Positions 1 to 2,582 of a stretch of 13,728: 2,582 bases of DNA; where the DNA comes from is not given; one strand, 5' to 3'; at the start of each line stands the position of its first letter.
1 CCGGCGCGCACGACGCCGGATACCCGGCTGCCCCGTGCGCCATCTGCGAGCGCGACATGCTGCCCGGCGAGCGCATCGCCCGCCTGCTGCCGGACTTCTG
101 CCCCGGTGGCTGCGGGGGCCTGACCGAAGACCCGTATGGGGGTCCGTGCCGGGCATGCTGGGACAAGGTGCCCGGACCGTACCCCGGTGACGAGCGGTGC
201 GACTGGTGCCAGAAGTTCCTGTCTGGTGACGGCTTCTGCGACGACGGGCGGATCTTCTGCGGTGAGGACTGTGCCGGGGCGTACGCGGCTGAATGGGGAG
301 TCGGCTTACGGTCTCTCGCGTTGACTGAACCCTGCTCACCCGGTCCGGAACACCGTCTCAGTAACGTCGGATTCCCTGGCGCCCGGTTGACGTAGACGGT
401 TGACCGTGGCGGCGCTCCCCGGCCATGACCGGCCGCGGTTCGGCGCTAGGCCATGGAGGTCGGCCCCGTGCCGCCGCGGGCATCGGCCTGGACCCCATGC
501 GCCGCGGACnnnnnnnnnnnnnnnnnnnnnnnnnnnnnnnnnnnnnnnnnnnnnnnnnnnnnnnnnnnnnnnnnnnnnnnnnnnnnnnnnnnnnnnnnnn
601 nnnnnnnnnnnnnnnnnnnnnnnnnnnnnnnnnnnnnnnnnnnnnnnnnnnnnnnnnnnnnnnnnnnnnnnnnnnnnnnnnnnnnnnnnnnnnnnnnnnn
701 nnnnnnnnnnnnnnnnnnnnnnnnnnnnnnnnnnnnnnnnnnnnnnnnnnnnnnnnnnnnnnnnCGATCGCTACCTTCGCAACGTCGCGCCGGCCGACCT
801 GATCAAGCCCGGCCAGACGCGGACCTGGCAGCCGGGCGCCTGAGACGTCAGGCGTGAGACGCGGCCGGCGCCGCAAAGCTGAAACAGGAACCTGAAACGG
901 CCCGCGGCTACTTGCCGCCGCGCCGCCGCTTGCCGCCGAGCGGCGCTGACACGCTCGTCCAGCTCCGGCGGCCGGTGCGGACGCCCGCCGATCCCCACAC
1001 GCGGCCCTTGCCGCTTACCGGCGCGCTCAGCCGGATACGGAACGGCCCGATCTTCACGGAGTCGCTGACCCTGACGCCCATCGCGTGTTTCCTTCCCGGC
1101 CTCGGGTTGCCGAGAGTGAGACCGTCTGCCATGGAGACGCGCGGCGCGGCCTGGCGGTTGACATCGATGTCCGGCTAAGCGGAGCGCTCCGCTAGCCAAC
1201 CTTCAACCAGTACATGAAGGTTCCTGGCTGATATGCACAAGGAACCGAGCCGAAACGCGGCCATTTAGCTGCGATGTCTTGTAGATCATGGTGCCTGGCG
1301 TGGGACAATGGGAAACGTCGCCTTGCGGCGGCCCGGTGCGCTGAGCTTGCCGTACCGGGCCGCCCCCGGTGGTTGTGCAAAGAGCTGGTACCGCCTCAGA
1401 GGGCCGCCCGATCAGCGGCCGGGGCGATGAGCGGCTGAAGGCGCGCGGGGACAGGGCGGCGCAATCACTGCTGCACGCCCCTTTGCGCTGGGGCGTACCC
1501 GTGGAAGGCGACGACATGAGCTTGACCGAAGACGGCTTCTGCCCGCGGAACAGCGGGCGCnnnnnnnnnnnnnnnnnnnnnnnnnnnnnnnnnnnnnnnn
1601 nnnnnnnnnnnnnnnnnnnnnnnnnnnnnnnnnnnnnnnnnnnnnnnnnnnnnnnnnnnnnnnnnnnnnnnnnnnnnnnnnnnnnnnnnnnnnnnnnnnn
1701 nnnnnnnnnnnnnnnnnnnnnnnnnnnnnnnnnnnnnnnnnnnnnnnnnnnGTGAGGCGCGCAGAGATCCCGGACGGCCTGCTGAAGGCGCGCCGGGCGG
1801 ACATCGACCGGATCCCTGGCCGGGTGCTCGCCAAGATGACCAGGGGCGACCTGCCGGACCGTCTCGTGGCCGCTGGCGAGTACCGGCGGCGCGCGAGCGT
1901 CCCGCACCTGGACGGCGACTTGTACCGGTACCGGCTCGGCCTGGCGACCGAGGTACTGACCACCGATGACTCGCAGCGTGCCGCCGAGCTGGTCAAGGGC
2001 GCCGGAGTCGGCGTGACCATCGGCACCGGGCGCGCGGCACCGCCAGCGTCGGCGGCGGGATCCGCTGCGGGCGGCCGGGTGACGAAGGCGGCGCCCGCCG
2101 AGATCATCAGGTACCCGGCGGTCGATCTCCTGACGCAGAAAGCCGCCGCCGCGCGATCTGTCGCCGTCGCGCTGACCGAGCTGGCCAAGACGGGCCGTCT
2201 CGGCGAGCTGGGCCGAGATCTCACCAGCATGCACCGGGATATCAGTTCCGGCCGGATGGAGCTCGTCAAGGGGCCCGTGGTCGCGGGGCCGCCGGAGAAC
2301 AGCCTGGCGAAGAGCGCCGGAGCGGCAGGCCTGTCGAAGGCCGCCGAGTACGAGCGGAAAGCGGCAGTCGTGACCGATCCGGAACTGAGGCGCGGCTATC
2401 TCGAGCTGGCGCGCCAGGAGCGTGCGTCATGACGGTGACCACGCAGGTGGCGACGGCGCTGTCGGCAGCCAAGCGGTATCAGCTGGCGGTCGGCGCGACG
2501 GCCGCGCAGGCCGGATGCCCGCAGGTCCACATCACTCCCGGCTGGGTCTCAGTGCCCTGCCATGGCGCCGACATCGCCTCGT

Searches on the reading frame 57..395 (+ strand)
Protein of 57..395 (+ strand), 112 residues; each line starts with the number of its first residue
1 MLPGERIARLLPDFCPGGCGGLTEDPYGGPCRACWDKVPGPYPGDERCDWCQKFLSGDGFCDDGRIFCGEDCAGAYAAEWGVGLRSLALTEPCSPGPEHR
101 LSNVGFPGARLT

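Call 14: search_protein_families(library=pfam, proteins=[window:57-395:+], max_evalue=0.1)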
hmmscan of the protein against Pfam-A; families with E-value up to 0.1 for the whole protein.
window:57-395:+ (112 aa): 1 family
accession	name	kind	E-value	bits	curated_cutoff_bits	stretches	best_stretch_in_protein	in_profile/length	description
PF18912.6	DZR_2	-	0.00056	20.1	27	1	9-63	4-54/56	Double zinc ribbon domain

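Call 15: search_protein_families(library=phrogs, proteins=[window:57-395:+], max_evalue=0.1)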
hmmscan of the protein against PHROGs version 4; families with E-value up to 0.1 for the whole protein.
window:57-395:+ (112 aa): 0 families

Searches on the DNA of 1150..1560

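Call 89: search_rna_families(source=window, start=1150, end=1560, threshold=evalue, max_evalue=1)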
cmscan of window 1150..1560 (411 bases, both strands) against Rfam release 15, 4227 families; matches with E-value up to 1: 1.
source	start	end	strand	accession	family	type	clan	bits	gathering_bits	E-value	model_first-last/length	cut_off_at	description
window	1232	1441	+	RF00261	IRES_L-myc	Cis-reg; IRES;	-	15.4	60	0.75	1-221/221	no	L-myc internal ribosome entry site (IRES)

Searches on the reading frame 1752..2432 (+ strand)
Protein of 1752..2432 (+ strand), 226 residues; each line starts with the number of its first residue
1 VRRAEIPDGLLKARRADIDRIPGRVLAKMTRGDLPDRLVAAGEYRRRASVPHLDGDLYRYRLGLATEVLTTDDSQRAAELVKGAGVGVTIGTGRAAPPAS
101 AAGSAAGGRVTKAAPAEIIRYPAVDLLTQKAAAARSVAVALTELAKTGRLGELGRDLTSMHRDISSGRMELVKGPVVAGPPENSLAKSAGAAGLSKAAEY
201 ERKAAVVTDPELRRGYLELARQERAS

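Call 14: search_protein_families(library=pfam, proteins=[window:1752-2432:+], max_evalue=0.1)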
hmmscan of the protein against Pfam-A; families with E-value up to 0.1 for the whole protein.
window:1752-2432:+ (226 aa): 0 families

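Call 15: search_protein_families(library=phrogs, proteins=[window:1752-2432:+], max_evalue=0.1)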
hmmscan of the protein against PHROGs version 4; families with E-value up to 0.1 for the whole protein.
window:1752-2432:+ (226 aa): 0 families

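Call 28: search_dna_similar(query=window:1752-2432:+, collection=phages, mode=protein, max_evalue=0.001, max_rows=15)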
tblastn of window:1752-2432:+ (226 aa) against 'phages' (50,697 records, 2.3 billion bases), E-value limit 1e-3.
No match.

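Call 57: find_homologous_proteins(query=window:1752-2432:+, max_evalue=0.001)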
Query window:1752-2432:+ (226 aa): 24 proteins with E <= 0.001 among 8000 candidates.
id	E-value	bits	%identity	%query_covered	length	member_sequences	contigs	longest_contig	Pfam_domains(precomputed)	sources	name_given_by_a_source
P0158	1.2e-132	458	100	100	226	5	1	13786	-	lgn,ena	-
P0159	4.5e-80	287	71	99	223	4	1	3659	-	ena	-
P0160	5.0e-75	270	71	99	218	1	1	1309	-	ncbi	-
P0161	2.4e-68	248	60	99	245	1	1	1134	-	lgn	-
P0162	1.3e-60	223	58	99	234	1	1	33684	-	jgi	jgi:hypothetical protein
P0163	5.2e-57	211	59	98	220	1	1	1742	-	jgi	jgi:hypothetical protein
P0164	3.2e-52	196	50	99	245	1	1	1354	-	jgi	jgi:hypothetical protein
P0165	1.6e-47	180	50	100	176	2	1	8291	-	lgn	-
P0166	3.4e-46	176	48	99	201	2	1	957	-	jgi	jgi:hypothetical protein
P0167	6.7e-42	162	47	99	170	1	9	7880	-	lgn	-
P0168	5.5e-40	156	48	98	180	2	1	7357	-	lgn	-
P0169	3.6e-37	146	44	97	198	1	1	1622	-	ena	-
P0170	1.5e-35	141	72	14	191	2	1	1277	-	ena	-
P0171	1.6e-35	141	44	97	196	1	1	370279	-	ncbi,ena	-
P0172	3.3e-34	137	44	99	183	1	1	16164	-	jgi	jgi:hypothetical protein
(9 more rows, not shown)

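Call 73: predict_structure(alignment_id=A4)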
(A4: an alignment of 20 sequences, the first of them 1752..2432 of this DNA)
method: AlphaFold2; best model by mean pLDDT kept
length: 226 residues; sequences in the alignment: 20
mean_pLDDT: 80.1   pTM: 0.42
mean pLDDT of the five models: 80.1, 78.6, 76.8, 76.9, 73.5
residues with pLDDT >= 90: 146; 70-90: 24; 50-70: 7; < 50: 49
segments of 3 or more residues with pLDDT < 50: 89-115, 172-193
pLDDT, mean of each block of 10 residues (from residue 1): 92 94 96 94 95 92 97 96 78 36 36 55 94 94 95 94 79 43 37 72 93 96 90
secondary structure, 60 per line:
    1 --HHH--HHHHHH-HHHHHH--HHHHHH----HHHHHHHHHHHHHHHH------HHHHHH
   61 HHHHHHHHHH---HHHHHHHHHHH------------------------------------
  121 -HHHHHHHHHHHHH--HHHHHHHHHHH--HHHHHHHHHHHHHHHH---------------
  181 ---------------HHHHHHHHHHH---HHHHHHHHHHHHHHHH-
elements in order: H8-13 H15-20 H23-28 H33-48 H55-70 H74-84 H122-134 H137-147 H150-165 H196-206 H210-225

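Call 79: fold_search(model_id=the predicted structure, library=viral)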
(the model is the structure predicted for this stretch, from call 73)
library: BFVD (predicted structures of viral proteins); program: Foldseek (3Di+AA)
matches with E <= 10: 49; with E <= 0.001: 0
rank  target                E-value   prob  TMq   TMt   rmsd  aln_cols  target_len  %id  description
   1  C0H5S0                7.1e-01  0.12  0.16  0.11  20.3       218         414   17  Cp readthrough protein (Fragment) [Potato mop-top virus]
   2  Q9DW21                2.6e+00  0.66  0.22  0.47   2.6        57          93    9  PxORF9 peptide [Plutella xylostella granulovirus]
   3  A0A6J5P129            3.4e+00  0.04  0.12  0.11  29.7       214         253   12  Uncharacterized protein [uncultured Caudovirales phage]
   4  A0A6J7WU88            3.5e+00  0.04  0.12  0.05  28.2       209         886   10  EF-hand domain-containing protein [uncultured Caudovirales phage]
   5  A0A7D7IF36            4.1e+00  0.04  0.17  0.15  23.8       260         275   10  Scaffolding protein [Vibrio phage phiV141]
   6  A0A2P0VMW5            4.3e+00  0.66  0.19  0.17   2.4        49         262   22  NADAR superfamily protein [Tetraselmis virus 1]
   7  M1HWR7                4.8e+00  0.04  0.14  0.13  27.7       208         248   10  (no name in the UniProt tables at hand)
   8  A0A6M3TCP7            5.0e+00  0.41  0.15  0.57   6.2        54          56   11  Uncharacterized protein [Pseudomonas phage MR5]
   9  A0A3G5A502            5.0e+00  0.03  0.13  0.11  22.1       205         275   11  J domain-containing protein [Homavirus sp.]
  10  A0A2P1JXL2            5.0e+00  0.02  0.12  0.11  27.0       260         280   13  Uncharacterized protein [Rhodococcus phage Finch]
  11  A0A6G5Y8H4            5.3e+00  0.10  0.18  0.32  13.5        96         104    9  (no name in the UniProt tables at hand)
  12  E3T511                5.3e+00  0.06  0.19  0.07  18.4       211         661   10  Putative DnaK/Hsp70 [Cafeteria roenbergensis virus (strain BV-PW1)]
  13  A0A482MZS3            5.6e+00  0.12  0.14  0.32  10.8        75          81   11  Uncharacterized protein [Escherichia phage vB_EcoM_KWBSE43-6]
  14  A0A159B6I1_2          5.6e+00  0.03  0.14  0.05  27.9       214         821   12  (no name in the UniProt tables at hand)
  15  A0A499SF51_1          5.9e+00  0.04  0.13  0.05  27.9       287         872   11  (no name in the UniProt tables at hand)
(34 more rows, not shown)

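Call 83: find_encoding_contigs(protein=P0171, flank=10000, max_places=1)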
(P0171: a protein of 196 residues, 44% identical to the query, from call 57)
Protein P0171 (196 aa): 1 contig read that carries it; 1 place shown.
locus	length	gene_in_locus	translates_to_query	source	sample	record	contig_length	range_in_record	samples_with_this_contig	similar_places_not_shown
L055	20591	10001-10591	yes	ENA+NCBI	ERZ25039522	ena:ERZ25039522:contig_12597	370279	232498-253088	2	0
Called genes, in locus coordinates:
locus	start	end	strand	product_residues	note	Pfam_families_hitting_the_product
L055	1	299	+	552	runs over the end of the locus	-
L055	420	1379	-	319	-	-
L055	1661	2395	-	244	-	-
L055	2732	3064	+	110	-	-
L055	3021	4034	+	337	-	-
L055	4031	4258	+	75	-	-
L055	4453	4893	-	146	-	PF26003:Integrase_N_phage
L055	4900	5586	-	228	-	PF01381:HTH_3 (weak), PF13560:HTH_31 (weak)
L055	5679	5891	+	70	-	-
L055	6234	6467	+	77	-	-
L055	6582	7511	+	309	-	-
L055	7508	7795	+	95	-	-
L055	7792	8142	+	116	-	-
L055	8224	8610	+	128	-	PF13560:HTH_31 (weak)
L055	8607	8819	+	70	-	-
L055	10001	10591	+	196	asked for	-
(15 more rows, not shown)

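Call 96: search_solved_structures(query=A4, max_evalue=1)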
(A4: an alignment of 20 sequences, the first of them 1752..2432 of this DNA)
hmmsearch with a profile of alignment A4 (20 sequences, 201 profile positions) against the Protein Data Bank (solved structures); distinct sequences matched with E-value up to 1: 3.
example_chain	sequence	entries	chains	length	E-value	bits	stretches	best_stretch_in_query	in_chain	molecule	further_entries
9min_D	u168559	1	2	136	0.054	16.9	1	124-198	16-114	designed minibinder KH46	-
7s5k_A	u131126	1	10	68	0.44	13.9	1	153-199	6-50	EncB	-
7s5c_A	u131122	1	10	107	0.64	13.3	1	152-199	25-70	EncB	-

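Call 105: search_protein_families(library=padloc, proteins=[window:1752-2432:+], max_evalue=0.01)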
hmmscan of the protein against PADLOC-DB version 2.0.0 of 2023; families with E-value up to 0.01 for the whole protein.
window:1752-2432:+ (226 aa): 0 families
